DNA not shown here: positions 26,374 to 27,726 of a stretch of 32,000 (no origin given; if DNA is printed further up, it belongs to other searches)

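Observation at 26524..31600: Compact five-gene cluster of unknown function wedged between argG and an IS256-like end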

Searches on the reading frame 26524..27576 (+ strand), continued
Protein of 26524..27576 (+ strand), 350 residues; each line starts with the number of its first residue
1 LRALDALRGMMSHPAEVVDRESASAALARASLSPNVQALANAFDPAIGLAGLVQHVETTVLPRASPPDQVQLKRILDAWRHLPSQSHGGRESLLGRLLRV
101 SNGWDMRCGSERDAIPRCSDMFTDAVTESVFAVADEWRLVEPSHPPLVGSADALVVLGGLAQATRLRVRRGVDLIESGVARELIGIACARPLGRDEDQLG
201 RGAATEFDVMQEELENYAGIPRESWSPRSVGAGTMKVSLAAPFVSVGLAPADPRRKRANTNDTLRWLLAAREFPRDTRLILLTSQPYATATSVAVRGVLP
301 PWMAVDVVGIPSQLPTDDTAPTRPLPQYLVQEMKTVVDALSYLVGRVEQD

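Call 38: predict_structure(alignment_id=A1)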
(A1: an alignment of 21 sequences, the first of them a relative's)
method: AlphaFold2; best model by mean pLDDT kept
length: 371 residues; sequences in the alignment: 21
mean_pLDDT: 86.0   pTM: 0.83
mean pLDDT of the five models: 86.0, 85.7, 83.5, 83.5, 78.8
residues with pLDDT >= 90: 188; 70-90: 136; 50-70: 46; < 50: 1
segments of 3 or more residues with pLDDT < 50: none
pLDDT, mean of each block of 10 residues (from residue 1): 62 79 81 75 90 94 92 94 82 70 89 76 96 97 96 96 94 84 87 94 95 94 91 87 74 88 86 64 85 77 70 92 97 96 94 95 76 46
secondary structure, 60 per line:
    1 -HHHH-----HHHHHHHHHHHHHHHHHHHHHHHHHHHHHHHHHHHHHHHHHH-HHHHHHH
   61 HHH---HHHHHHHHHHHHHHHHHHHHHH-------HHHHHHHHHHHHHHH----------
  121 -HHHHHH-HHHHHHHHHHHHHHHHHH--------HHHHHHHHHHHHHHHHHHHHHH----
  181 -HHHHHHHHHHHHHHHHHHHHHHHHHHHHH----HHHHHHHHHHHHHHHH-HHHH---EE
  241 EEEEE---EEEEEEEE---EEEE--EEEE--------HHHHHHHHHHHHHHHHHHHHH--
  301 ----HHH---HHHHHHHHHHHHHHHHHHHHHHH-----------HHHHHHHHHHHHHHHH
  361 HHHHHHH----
elements in order: H2-5 H11-52 H54-63 H67-88 H96-110 H122-127 H129-146 H155-176 H182-210 H215-230 H232-235 E239-245 E249-256 E260-263 E266-269 H278-298 H311-333 H345-367

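Call 44: fold_search(model_id=the predicted structure, library=pdb)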
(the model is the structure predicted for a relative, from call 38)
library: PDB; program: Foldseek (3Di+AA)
matches with E <= 10: 218; with E <= 0.001: 0
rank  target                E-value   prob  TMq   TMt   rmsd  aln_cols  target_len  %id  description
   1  8ftx_MODEL_1_A        1.7e-01  0.14  0.14  0.22  20.7       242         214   14  FlgN-FliJ fusion complex (released 2023-07-05)
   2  4tql_B                2.3e-01  0.09  0.12  0.16  29.1       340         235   10  Computationally designed three helix bundle (released 2014-10-15)
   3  4phq_B                3.0e-01  0.10  0.13  0.16  24.1       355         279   11  ClyA CC6/264 ox (6-303) (released 2014-09-24)
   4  6zzh_AAA              4.6e-01  0.06  0.12  0.12  25.5       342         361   13  Structure of soluble SmhB crystal form 2 of the tripartite alpha-pore forming toxin, Smh, from Serratia marcescens. (released 2021-03-31)
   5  5doq_A                6.5e-01  0.06  0.15  0.13  23.7       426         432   10  The structure of bd oxidase from Geobacillus thermodenitrificans (released 2016-05-04)
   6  6e9t_A                8.4e-01  0.11  0.16  0.24  18.8       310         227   13  DHF58 filament (released 2018-11-21)
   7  6h2f_E                8.8e-01  0.02  0.09  0.10  35.4       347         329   11  Structure of the pre-pore AhlB of the tripartite alpha-pore forming toxin, AHL, from Aeromonas hydrophila. (released 2019-07-10)
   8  9quq_A                1.1e+00  0.06  0.11  0.16  21.1       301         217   11  cryo-EM structure of TolQR conformation2 in SMA nanodiscs (released 2025-12-17)
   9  6ezv                  1.2e+00  0.02  0.10  0.10  26.0       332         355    9  The cytotoxin MakA from Vibrio cholerae (released 2018-05-02)
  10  9g71_A                1.3e+00  0.04  0.12  0.11  30.2       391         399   13  Cryo-EM structure of TTYH2 in complex with lipids in GDN (released 2025-05-21)
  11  4pho_A                1.4e+00  0.04  0.12  0.14  27.5       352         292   10  ClyA CC6/264 ox (2-303) (released 2014-09-24)
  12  5z8h_A                1.4e+00  0.04  0.11  0.11  20.6       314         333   10  APC with an inhibitor (released 2019-02-06)
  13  7a0g_EEE              1.4e+00  0.03  0.10  0.11  33.8       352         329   10  Structure of the SmhB pore of the tripartite alpha-pore forming toxin, Smh, from Serratia marcescens. (released 2021-03-31)
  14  6iv0_E                1.5e+00  0.12  0.19  0.24  22.3       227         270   18  Crystal structure of a bacterial Bestrophin homolog from Klebsiella pneumoniae with a mutation I180A (released 2019-11-13)
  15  9ddo_A                1.5e+00  0.04  0.10  0.15  24.2       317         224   10  E. coli TonB-ExbBD TonB bound to ExbB chain C (released 2025-07-09)
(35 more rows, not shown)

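Call 49: find_related_loci(query=A1, collection=metagenome_contigs, flank=10000)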
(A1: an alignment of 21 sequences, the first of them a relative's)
Query A1 (371 aa) in metagenome_contigs; peptide patterns used: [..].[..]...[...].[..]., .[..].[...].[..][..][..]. (x = any residue, [..] = any of these).
52 stretches matched a pattern; 10 encode a relative of the query (tblastn E <= 1e-3); 10 distinct loci.
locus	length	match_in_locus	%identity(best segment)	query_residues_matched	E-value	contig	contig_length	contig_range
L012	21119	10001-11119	41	1-364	1e-86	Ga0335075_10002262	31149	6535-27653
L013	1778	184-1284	41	1-359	6e-87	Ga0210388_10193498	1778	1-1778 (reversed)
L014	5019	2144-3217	41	5-348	3e-75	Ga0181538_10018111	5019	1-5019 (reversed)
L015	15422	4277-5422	39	1-360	1e-69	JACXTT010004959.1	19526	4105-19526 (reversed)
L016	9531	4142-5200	37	1-348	3e-61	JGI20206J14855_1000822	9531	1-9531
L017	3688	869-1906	35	4-362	1e-54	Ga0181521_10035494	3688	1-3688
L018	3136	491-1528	35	4-362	1e-54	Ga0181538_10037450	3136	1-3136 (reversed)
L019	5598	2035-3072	35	4-362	2e-54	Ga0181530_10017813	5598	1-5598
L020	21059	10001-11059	37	1-348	3e-61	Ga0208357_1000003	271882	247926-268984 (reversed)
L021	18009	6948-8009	41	1-363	5e-69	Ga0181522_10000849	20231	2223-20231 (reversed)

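Call 52: search_protein_families(library=pfam, proteins=[L020:11321-14560:+, L012:11600-12457:+, L012:12813-14237:+, L012:14206-15567:+, L012:7051-9045:+, L012:9224-9973:-, L021:8205-9023:+, L021:9027-10358:+, L021:10454-12349:+, L021:5619-6329:-], max_evalue=0.01)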
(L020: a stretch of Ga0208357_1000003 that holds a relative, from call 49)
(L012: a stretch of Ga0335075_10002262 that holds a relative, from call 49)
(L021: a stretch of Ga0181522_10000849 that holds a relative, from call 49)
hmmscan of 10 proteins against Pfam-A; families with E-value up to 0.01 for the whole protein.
L020:11321-14560:+ (1080 aa): 2 families
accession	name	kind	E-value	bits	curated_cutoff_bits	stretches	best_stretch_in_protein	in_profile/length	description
PF07719.23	TPR_2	-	0.0025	18.2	27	0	457-485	1-29/34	Tetratricopeptide repeat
PF13646.12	HEAT_2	-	0.0036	18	27.7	1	991-1064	8-82/88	HEAT repeats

L012:11600-12457:+ (286 aa): 0 families

L012:12813-14237:+ (475 aa): 0 families

L012:14206-15567:+ (454 aa): 5 families
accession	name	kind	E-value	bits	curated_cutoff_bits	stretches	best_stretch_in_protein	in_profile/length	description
PF08245.18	Mur_ligase_M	-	1.6e-13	51.5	24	1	128-237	1-126/200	Mur ligase middle domain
PF02875.26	Mur_ligase_C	-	9.6e-09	36.6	28.4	1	312-427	2-126/127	Mur ligase, glutamate ligase domain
PF21799.2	MurD-like_N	-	0.00094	19.9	27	1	34-111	6-88/88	Mur ligase MurD-like, N-terminal domain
PF02826.25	2-Hacid_dh_C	-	0.0012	18.7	25.1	1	17-87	25-96/178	D-isomer specific 2-hydroxyacid dehydrogenase, NAD binding domain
PF02548.21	Pantoate_transf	-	0.0015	18.5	28.7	1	53-124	76-148/259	Ketopantoate hydroxymethyltransferase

L012:7051-9045:+ (665 aa): 3 families
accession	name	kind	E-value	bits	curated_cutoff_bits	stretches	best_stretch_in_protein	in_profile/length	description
PF00728.28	Glyco_hydro_20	-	5.4e-109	365.2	22.3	1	261-605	1-347/348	Glycosyl hydrolase family 20, catalytic domain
PF02838.20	Glyco_hydro_20b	-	1.7e-23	84.1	26.1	1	124-257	3-123/124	Glycosyl hydrolase family 20, domain 2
PF14845.11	Glycohydro_20b2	-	0.0053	17.9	27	0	200-232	97-130/130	beta-acetyl hexosaminidase like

L012:9224-9973:- (250 aa): 0 families

L021:8205-9023:+ (273 aa): 0 families

L021:9027-10358:+ (444 aa): 2 families
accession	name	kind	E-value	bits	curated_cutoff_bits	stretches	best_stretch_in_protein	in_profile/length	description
PF00589.27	Phage_integrase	-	5.7e-09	36.4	27.1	1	263-405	28-163/172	Phage integrase family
PF02899.23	Phage_int_SAM_1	-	0.0032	18.1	22.3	0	172-217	36-81/83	Phage integrase, N-terminal SAM-like domain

L021:10454-12349:+ (632 aa): 1 family
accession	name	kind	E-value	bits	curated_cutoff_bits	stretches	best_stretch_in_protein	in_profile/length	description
PF18998.6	Flg_new_2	-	2.2e-11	44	23.6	1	429-487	10-72/73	Divergent InlB B-repeat domain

L021:5619-6329:- (237 aa): 3 families
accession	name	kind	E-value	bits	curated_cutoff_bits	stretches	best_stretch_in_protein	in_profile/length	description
PF03852.21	Vsr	-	4.4e-15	55.7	27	1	103-165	11-69/74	DNA mismatch endonuclease Vsr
PF18741.7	MTES_1575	-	0.00093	19.7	38.2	0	184-224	52-92/96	REase_MTES_1575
PF04480.18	DUF559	-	0.0021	18.4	20.6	0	186-224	66-107/109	Protein of unknown function (DUF559)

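Call 57: search_dna_similar(query=P0001, collection=phages, mode=protein, max_evalue=0.001, max_rows=10)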
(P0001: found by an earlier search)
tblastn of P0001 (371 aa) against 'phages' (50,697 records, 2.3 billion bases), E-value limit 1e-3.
No match.

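Call 59: search_protein_families(library=pfam, proteins=[L012:12813-14237:+, L012:9224-9973:-, L004:5808-7151:+, L002:12019-12522:-], max_evalue=1)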
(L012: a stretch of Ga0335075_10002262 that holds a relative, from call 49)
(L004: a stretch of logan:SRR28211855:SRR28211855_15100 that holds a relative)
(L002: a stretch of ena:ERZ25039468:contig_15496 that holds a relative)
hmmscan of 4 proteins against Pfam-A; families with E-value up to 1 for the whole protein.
L012:12813-14237:+ (475 aa): 1 family
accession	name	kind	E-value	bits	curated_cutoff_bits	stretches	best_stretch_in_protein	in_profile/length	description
PF05778.17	Apo-CIII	-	0.3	11.1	34.1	1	321-339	39-57/69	Apolipoprotein CIII (Apo-CIII)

L012:9224-9973:- (250 aa): 1 family
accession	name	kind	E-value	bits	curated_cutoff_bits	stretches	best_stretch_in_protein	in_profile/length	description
PF24623.2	Phage_zn_bind_8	-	0.49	10.6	24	1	99-123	6-26/57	Putative DNA-binding phage zinc finger domain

L004:5808-7151:+ (447 aa): 1 family
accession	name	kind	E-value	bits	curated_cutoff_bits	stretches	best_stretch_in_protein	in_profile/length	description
PF05772.17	NinB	-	0.096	12.9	23.8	1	15-62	21-68/131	NinB protein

L002:12019-12522:- (167 aa): 0 families

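Call 63: search_solved_structures(query=A3, max_evalue=10, show_alignments=1)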
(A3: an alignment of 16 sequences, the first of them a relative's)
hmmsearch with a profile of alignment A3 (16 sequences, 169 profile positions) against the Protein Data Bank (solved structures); distinct sequences matched with E-value up to 10: 19.
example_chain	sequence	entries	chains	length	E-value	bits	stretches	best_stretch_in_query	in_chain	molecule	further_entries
3kpb_A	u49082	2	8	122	0.36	13.8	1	39-89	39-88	Uncharacterized protein MJ0100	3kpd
3kpc_A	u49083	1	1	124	0.38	13.7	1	39-89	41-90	Uncharacterized protein MJ0100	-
6nz8_A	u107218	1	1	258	0.58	13.1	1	112-150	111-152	Beta-lactamase OXA-231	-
5iy2_A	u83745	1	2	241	0.58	13.1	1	112-150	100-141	Beta-lactamase OXA-143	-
5wi3_B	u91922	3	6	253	0.74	12.8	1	110-161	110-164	OXA-239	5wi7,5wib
4x55_A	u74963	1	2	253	0.79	12.7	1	111-161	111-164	Beta-lactamase OXA-225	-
4k0w_A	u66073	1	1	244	0.82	12.6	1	111-161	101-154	Beta-lactamase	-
4jf4_A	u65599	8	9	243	0.82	12.6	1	111-161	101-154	Beta-lactamase | Beta-lactamase OXA-23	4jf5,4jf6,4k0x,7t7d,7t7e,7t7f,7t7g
6n6w_A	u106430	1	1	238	0.85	12.6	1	111-161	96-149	Beta-lactamase oxa23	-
6n6x_A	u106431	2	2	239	0.86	12.5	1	111-161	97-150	Beta-lactamase oxa23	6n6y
6n6t_A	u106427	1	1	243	0.87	12.5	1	111-161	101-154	Beta-lactamase oxa23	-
6n6v_A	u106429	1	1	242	0.87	12.5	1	111-161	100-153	Beta-lactamase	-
6n6u_A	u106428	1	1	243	0.87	12.5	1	111-161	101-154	Beta-lactamase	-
5dgx_A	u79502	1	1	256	0.93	12.4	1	52-124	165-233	Lipid A export ATP-binding/permease protein MsbA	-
9nsw_A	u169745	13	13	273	0.93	12.4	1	111-161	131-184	Beta-lactamase OXA-23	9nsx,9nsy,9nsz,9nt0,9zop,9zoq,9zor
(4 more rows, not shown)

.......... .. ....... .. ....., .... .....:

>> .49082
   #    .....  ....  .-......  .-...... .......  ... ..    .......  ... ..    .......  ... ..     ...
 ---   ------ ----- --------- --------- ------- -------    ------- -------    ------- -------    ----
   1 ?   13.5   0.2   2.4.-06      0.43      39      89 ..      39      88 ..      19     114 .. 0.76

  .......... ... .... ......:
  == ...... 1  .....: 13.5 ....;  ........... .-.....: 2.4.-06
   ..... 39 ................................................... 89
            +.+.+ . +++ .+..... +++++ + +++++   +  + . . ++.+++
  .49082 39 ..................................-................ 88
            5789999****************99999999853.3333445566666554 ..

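Call 64: search_solved_structures(query=A1, max_evalue=10)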
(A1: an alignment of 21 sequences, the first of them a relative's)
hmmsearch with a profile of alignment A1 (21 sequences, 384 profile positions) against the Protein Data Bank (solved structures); distinct sequences matched with E-value up to 10: 0.
